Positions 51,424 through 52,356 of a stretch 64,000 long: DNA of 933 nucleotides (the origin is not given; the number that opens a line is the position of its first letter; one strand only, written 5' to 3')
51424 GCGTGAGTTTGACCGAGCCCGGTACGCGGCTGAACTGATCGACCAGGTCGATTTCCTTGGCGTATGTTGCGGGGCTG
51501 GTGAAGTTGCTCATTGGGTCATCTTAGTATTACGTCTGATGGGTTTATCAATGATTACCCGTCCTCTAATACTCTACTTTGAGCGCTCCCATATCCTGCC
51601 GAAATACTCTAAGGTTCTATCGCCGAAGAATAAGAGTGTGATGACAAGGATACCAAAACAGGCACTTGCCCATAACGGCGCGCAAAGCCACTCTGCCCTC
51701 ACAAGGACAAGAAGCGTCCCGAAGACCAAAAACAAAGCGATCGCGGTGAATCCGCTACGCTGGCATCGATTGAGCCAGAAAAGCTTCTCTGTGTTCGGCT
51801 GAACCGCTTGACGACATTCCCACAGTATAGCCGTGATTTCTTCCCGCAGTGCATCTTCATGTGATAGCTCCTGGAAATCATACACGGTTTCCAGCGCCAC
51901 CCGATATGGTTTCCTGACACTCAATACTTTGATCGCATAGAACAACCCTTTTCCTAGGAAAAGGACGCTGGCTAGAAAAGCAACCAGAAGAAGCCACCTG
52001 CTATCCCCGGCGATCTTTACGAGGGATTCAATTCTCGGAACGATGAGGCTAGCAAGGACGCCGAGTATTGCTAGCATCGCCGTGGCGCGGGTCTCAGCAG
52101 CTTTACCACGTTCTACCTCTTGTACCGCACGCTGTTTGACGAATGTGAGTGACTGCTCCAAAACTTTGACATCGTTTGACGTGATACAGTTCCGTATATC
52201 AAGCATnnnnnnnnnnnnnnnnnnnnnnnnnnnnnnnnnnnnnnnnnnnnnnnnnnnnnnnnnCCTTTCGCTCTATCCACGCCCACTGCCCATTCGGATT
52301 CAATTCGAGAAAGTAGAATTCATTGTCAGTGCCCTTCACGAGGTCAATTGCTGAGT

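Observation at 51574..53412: Tightly coupled operon: small acidic peptide, MvdD-type ATP-grasp ligase and 4-TM protein - candidate graspetide cluster next to an RM system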

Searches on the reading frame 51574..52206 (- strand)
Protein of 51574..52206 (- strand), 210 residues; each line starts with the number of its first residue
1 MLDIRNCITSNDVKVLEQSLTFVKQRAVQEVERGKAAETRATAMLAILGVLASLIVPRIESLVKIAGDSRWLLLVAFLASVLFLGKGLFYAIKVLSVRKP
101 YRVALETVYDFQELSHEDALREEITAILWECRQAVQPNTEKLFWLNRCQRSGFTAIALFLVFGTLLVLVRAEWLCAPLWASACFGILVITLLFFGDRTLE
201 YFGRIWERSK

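Call 3: search_protein_families(library=pfam, proteins=[window:51574-52206:-], max_evalue=0.01)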
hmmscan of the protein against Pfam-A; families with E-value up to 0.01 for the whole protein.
window:51574-52206:- (210 aa): 2 families
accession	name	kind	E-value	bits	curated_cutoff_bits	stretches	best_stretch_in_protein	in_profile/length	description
PF13160.11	DUF3995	-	0.0014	19.6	34.3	0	24-95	23-93/124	Protein of unknown function (DUF3995)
PF01124.23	MAPEG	-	0.0049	17.4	23.4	1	78-189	3-91/129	MAPEG family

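Call 4: search_protein_families(library=ncbifam, proteins=[window:51574-52206:-], max_evalue=0.01)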
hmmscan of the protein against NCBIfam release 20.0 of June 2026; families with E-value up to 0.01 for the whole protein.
window:51574-52206:- (210 aa): 0 families

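Call 5: search_protein_families(library=padloc, proteins=[window:51574-52206:-], max_evalue=0.01)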
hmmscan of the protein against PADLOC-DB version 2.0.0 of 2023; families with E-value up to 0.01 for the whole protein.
window:51574-52206:- (210 aa): 1 family
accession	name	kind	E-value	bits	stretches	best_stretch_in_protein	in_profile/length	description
PDLC02364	PycTM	-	0.00036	18.9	1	35-116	21-92/160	-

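Call 41: find_homologous_proteins(query=window:51574-52206:-)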
Query window:51574-52206:- (210 aa): 22 proteins with E <= 0.001 among 789 candidates.
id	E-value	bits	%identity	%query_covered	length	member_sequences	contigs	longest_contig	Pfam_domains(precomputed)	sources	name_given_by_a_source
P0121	5.9e-131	453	100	100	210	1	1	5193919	-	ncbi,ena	-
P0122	2.0e-108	379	86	100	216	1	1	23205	PF18967.6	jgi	-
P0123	2.9e-104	366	82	100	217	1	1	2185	PF18967.6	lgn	-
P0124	9.6e-104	364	80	100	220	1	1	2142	-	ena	-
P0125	7.1e-69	250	57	99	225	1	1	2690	-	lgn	-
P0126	3.0e-67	245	57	99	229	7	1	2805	-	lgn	-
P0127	5.6e-66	241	56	100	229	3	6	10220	-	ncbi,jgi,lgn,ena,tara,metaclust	tara:strand:+ start:781 stop:1470 length:690 start_codon:yes stop_codon:yes gene_type:complete|metac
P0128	1.2e-65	240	55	100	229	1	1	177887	-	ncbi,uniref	ncbi:MAG: hypothetical protein ABGX47_00485 [Martelella sp.]|uniref:hypothetical protein n=1 Tax=Mar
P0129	3.2e-64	235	56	97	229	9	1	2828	-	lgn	-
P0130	4.2e-64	235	54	97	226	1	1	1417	-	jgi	jgi:hypothetical protein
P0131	1.6e-63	233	55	100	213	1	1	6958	PF18967.6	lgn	-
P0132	3.4e-63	232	52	100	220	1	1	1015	-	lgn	-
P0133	3.4e-63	232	54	99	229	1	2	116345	-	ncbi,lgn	-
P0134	1.4e-62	230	54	99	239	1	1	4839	-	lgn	-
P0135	2.5e-62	229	54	99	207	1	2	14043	-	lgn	-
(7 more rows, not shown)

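Call 44: search_protein_families(library=pfam, alignment_id=A2, max_evalue=0.1)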
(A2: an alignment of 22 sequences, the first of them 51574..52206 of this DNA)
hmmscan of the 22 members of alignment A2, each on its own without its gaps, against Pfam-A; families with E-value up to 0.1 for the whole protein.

A. member 1, window:51574-52206:- (210 aa): 2 families
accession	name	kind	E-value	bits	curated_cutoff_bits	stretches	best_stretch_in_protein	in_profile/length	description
PF13160.11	DUF3995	-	0.0014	19.6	34.3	0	24-95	23-93/124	Protein of unknown function (DUF3995)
PF01124.23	MAPEG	-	0.0049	17.4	23.4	1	78-189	3-91/129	MAPEG family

B. families by the number of members that match (of 22 scanned): 34 families (the first 25 are shown)
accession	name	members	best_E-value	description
PF13160.11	DUF3995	14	0.00014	Protein of unknown function (DUF3995)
PF11026.13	DUF2721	8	0.0012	Protein of unknown function (DUF2721)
PF20990.2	DUF2207_C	6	0.00052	Predicted membrane protein (DUF2207) C-terminal domain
PF19744.4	DUF6232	6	0.013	Family of unknown function (DUF6232)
PF14015.11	DUF4231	4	0.0089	Protein of unknown function (DUF4231)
PF13903.11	Claudin_2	3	0.01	PMP-22/EMP/MP20/Claudin tight junction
PF11377.13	DUF3180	3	0.011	Protein of unknown function (DUF3180)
PF19094.5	EMC6_arch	3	0.052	EMC6-arch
PF03994.20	DUF350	2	0.00029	Domain of Unknown Function (DUF350)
PF01124.23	MAPEG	2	0.0049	MAPEG family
PF01757.29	Acyl_transf_3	2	0.012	Acyltransferase domain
PF03006.26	HlyIII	2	0.017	Haemolysin-III related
PF07332.16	Phage_holin_3_6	2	0.033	Putative Actinobacterial Holin-X, holin superfamily III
PF00487.30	FA_desaturase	2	0.037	Fatty acid desaturase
PF11239.13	DUF3040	2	0.044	Protein of unknown function (DUF3040)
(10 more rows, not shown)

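Call 45: search_protein_families(library=padloc, alignment_id=A2, max_evalue=0.1)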
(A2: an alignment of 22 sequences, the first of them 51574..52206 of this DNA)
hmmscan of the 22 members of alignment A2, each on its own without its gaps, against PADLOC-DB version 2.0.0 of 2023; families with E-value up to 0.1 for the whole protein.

A. member 1, window:51574-52206:- (210 aa): 1 family
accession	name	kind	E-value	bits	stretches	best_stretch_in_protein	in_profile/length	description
PDLC02364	PycTM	-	0.00036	18.9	1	35-116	21-92/160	-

B. families by the number of members that match (of 22 scanned): 5 families
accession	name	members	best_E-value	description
PDLC02364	PycTM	22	1.7e-05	-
PDLC02363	PycTM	5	0.0041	-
PDLC02365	PycTM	1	0.04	-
PDLC01992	CARF_m9--CARF_TM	1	0.045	-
PDLC01176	CorA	1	0.076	CorA-like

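Call 52: predict_structure(alignment_id=A2)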
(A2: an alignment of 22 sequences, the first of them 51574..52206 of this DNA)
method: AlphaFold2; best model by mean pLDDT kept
length: 210 residues; sequences in the alignment: 22
mean_pLDDT: 84.3   pTM: 0.71
mean pLDDT of the five models: 84.3, 84.1, 81.8, 81.5, 79.5
residues with pLDDT >= 90: 82; 70-90: 104; 50-70: 19; < 50: 5
segments of 3 or more residues with pLDDT < 50: 207-210
pLDDT, mean of each block of 10 residues (from residue 1): 83 92 90 88 92 89 86 92 93 80 52 77 88 84 90 93 91 85 90 82 54
secondary structure, 60 per line:
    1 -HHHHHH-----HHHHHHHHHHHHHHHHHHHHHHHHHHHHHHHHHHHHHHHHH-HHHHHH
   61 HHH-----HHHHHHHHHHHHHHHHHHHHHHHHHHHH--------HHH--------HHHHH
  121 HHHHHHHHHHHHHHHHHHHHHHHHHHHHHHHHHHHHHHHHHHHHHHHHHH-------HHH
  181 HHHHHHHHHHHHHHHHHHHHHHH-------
elements in order: H2-7 H13-53 H55-63 H69-96 H116-170 H178-203

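Call 58: search_protein_families(library=pfam, proteins=[P0122, P0123, P0131], max_evalue=1)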
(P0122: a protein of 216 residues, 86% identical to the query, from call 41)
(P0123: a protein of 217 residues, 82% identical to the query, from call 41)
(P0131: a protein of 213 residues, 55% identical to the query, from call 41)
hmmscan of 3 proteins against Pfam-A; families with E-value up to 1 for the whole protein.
P0122 (216 aa): 1 family
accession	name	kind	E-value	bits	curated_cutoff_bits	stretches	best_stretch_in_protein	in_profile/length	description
PF13160.11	DUF3995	-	0.0023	18.8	34.3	1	31-111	24-103/124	Protein of unknown function (DUF3995)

P0123 (217 aa): 3 families
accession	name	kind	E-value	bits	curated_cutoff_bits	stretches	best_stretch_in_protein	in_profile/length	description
PF13160.11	DUF3995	-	0.00014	22.8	34.3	1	25-102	24-100/124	Protein of unknown function (DUF3995)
PF20482.3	DUF6722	-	0.037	14.7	27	1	60-89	19-48/49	Family of unknown function (DUF6722)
PF20990.2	DUF2207_C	-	0.68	10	33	0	149-195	142-186/247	Predicted membrane protein (DUF2207) C-terminal domain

P0131 (213 aa): 3 families
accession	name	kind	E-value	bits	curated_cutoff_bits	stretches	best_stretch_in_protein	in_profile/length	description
PF13160.11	DUF3995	-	0.002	19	34.3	1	39-104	37-102/124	Protein of unknown function (DUF3995)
PF01124.23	MAPEG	-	0.022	15.3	23.4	1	78-203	3-110/129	MAPEG family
PF11159.13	DUF2939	-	0.091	13.6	24.8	1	2-36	17-51/93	Protein of unknown function (DUF2939)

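Call 69: search_protein_representatives(alignment_id=A2)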
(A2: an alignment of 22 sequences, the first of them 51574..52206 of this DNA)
Query: 22 sequences, 212 profile positions. Proteins with E-value up to 0.001 (for the whole library): 185; up to 1e-10: 97; up to 1e-30: 49. The best 150 are listed.
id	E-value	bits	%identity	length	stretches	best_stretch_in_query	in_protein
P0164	2.5e-98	344.2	-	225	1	1-211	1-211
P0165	4.2e-84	297.7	-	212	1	5-209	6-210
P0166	5.3e-71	254.9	-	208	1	4-210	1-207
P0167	1.7e-70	253.2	-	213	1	2-210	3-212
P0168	5.3e-69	248.3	-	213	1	2-210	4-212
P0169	1.6e-68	246.8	-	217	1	5-209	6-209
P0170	6.9e-66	238.2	-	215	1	2-209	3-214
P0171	9.4e-60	218.1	-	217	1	4-210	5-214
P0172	1.1e-59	217.9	-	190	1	1-129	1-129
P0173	1.9e-59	217.1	-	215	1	3-209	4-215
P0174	5.1e-58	212.5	-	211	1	2-207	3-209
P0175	1.3e-54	201.3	-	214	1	3-209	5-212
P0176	6.4e-54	199.1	-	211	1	3-204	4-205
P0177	8.5e-52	192.1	-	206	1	2-173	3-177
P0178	2.0e-51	190.9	-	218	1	3-210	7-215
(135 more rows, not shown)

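Call 71: search_protein_families(library=pfam, alignment_id=A5, max_evalue=0.01)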
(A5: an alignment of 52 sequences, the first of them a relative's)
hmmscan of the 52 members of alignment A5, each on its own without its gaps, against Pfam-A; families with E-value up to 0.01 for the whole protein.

A. member 1, P0256 (239 aa): 0 families

B. families by the number of members that match (of 52 scanned): 13 families
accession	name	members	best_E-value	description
PF20990.2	DUF2207_C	5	0.00063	Predicted membrane protein (DUF2207) C-terminal domain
PF08395.17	7tm_7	1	0.0001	7tm Chemosensory receptor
PF10777.14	YlaC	1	0.00072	Inner membrane protein YlaC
PF07856.17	Orai-1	1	0.0009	Mediator of CRAC channel activity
PF01616.22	Orbi_NS3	1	0.001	Orbivirus NS3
PF14158.11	YndJ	1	0.0014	YndJ-like protein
PF13160.11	DUF3995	1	0.0021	Protein of unknown function (DUF3995)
PF25592.1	DUF7937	1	0.0022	Domain of unknown function (DUF7937)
PF02487.23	CLN3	1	0.0024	CLN3 protein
PF14007.11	YtpI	1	0.0031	YtpI-like protein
PF00001.26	7tm_1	1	0.0066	7 transmembrane receptor (rhodopsin family)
PF13567.11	DUF4131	1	0.008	Domain of unknown function (DUF4131)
PF01694.28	Rhomboid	1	0.0086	Rhomboid domain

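Call 72: search_protein_families(library=padloc, alignment_id=A5, max_evalue=0.01)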
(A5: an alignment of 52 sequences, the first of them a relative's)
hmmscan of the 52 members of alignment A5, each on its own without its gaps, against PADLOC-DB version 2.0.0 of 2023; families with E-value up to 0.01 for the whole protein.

A. member 1, P0256 (239 aa): 0 families

B. families by the number of members that match (of 52 scanned): 9 families
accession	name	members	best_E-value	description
PDLC02364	PycTM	9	8.3e-08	-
PDLC02363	PycTM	9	3.4e-07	-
PDLC02365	PycTM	4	5.3e-05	-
PDLC01174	CorA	2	0.0034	CorA-like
PDLC03795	RTasSLATT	1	0.00011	DRT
PDLC00700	Effector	1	0.0005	2TM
PDLC01043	CorA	1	0.002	CorA-like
PDLC00711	Effector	1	0.0027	2TM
PDLC00638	ZorA2|ZorA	1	0.0034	MotA/ExbB/TolQ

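Call 78: find_encoding_contigs(protein=P0122, flank=10000, max_places=2)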
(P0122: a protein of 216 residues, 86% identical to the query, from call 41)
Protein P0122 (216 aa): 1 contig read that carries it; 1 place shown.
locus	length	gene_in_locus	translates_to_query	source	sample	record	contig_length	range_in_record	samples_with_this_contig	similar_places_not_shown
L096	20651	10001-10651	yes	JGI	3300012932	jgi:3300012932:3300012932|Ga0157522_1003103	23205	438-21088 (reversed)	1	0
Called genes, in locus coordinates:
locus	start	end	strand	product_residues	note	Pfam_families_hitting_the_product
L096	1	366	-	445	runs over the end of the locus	PF03055:RPE65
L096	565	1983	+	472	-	PF01425:Amidase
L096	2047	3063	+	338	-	PF00296:Bac_luciferase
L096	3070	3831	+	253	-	PF00106:adh_short, PF08659:KR, PF23441:SDR (weak), PF13561:adh_short_C2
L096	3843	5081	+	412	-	PF02515:CoA_transf_3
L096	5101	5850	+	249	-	PF02627:CMD (faint)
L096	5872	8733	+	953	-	PF20464:MmeI_N, PF20467:MmeI_C (faint), PF20465:MmeI_hel, PF20473:MmeI_Mtase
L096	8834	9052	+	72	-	-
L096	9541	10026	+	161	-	-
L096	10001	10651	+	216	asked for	PF18967:PycTM (weak)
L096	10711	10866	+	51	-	-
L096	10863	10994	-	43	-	-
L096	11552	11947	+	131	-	PF01850:PIN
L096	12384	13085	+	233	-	PF05014:Nuc_deoxyrib_tr (weak)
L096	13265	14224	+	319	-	PF00296:Bac_luciferase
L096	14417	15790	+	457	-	PF03972:MmgE_PrpD_N, PF19305:MmgE_PrpD_C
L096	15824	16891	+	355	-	PF00296:Bac_luciferase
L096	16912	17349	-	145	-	-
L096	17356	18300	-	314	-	PF00296:Bac_luciferase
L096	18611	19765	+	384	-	PF02771:Acyl-CoA_dh_N, PF02770:Acyl-CoA_dh_M, PF00441:Acyl-CoA_dh_1, PF08028:Acyl-CoA_dh_2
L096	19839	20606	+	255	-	PF23441:SDR (weak), PF00106:adh_short, PF08659:KR, PF13561:adh_short_C2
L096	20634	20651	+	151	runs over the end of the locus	?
